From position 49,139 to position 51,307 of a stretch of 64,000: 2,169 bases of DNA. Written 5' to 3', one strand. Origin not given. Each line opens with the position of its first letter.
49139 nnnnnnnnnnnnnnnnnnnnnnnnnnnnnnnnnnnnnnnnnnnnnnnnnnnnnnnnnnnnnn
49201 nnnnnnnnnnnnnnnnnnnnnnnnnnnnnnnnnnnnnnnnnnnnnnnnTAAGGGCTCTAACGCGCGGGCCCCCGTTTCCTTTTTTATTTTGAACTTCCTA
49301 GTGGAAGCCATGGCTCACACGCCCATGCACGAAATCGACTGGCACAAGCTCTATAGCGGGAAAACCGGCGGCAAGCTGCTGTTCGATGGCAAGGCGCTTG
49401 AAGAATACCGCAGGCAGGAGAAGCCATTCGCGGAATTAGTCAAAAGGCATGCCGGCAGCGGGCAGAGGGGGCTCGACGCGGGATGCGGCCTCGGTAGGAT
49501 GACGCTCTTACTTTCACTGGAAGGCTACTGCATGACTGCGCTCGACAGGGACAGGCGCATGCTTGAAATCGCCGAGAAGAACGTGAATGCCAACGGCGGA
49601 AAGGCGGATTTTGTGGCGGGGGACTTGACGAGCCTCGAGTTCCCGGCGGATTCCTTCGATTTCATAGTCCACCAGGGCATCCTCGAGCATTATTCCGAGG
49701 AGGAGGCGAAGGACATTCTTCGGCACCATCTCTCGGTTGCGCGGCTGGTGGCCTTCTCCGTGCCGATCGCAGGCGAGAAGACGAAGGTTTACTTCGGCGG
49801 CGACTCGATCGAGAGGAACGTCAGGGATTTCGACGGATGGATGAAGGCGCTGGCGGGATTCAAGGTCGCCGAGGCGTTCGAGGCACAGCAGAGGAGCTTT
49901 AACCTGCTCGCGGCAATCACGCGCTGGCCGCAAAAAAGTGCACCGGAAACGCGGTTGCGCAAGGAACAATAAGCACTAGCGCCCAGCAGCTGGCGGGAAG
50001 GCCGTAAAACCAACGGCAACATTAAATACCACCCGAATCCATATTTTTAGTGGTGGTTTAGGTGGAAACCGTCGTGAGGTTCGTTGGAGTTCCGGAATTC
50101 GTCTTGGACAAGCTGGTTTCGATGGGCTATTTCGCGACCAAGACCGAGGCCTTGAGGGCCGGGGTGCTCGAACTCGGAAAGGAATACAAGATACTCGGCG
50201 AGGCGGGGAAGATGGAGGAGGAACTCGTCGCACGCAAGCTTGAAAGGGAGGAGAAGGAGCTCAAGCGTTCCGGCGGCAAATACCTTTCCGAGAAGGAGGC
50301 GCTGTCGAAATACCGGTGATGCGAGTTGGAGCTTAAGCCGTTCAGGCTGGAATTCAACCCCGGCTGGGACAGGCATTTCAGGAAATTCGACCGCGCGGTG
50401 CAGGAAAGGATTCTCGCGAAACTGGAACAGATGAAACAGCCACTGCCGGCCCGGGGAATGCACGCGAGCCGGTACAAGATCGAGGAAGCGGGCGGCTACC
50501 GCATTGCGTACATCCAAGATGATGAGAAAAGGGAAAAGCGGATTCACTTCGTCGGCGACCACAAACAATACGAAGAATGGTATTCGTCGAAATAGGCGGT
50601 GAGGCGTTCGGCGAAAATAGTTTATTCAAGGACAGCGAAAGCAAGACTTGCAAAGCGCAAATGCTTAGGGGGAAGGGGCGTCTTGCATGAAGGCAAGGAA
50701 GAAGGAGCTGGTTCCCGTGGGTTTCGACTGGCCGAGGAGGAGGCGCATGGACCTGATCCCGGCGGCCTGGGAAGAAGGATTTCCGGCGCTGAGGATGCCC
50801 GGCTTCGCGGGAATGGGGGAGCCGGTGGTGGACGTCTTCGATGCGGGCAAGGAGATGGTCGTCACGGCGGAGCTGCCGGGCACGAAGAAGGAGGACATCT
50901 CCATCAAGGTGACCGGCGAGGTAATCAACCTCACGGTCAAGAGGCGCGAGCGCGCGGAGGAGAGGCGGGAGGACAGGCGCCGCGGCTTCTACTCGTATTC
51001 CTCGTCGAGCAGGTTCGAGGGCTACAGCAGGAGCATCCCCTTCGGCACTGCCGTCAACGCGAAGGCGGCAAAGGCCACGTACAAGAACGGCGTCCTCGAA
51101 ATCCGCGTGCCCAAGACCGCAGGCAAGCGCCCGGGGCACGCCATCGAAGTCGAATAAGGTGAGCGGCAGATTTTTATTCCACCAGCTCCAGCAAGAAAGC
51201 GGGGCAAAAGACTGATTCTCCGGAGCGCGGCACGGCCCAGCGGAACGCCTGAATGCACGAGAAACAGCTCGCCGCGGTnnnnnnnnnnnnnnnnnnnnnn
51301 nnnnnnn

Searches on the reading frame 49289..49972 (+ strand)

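Call 85: search_protein_families(library=pfam, proteins=[window:49289-49972:+], max_evalue=0.01)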
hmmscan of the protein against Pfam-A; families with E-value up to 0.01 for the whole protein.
window:49289-49972:+ (227 aa): 9 families
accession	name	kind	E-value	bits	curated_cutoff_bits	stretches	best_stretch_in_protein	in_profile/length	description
PF13649.12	Methyltransf_25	-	1.1e-16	61.7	27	1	62-150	2-92/97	Methyltransferase domain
PF08241.18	Methyltransf_11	-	4.9e-14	53.2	21.2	1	62-144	1-80/95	Methyltransferase domain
PF13847.12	Methyltransf_31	-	5.2e-09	36.4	27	1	57-136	3-87/145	Methyltransferase domain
PF13489.12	Methyltransf_23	-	5.3e-08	33.2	27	1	45-135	7-94/164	Methyltransferase domain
PF08242.18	Methyltransf_12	-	9.4e-08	33.1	30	1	62-146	1-87/98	Methyltransferase domain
PF05175.20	MTS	-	6.2e-07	29.6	23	1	57-128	31-104/170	Methyltransferase small domain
PF03848.20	TehB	-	5.1e-06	26.5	20.4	1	60-145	33-118/193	Tellurite resistance protein TehB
PF01209.24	Ubie_methyltran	-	0.0003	20.6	20.1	1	57-126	47-120/233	ubiE/COQ5 methyltransferase family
PF07021.18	MetW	-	0.00066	19.8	21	1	50-162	6-113/193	Methionine biosynthesis protein MetW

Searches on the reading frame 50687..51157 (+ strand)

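Call 8: search_protein_families(library=pfam, proteins=[window:50687-51157:+], max_evalue=0.1)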
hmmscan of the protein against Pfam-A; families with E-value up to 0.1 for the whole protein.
window:50687-51157:+ (156 aa): 3 families
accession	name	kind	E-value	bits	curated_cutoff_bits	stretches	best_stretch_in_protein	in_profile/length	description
PF00011.27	HSP20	-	7.8e-12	45.6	20.8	1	54-155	6-101/102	Hsp20/alpha crystallin family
PF17886.7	ArsA_HSP20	-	8.2e-05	22.5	22.5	1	55-140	2-62/63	HSP20-like domain found in ArsA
PF01870.24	Hjc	-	0.00027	21.3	21.1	1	22-79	5-60/93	Archaeal holliday junction resolvase (hjc)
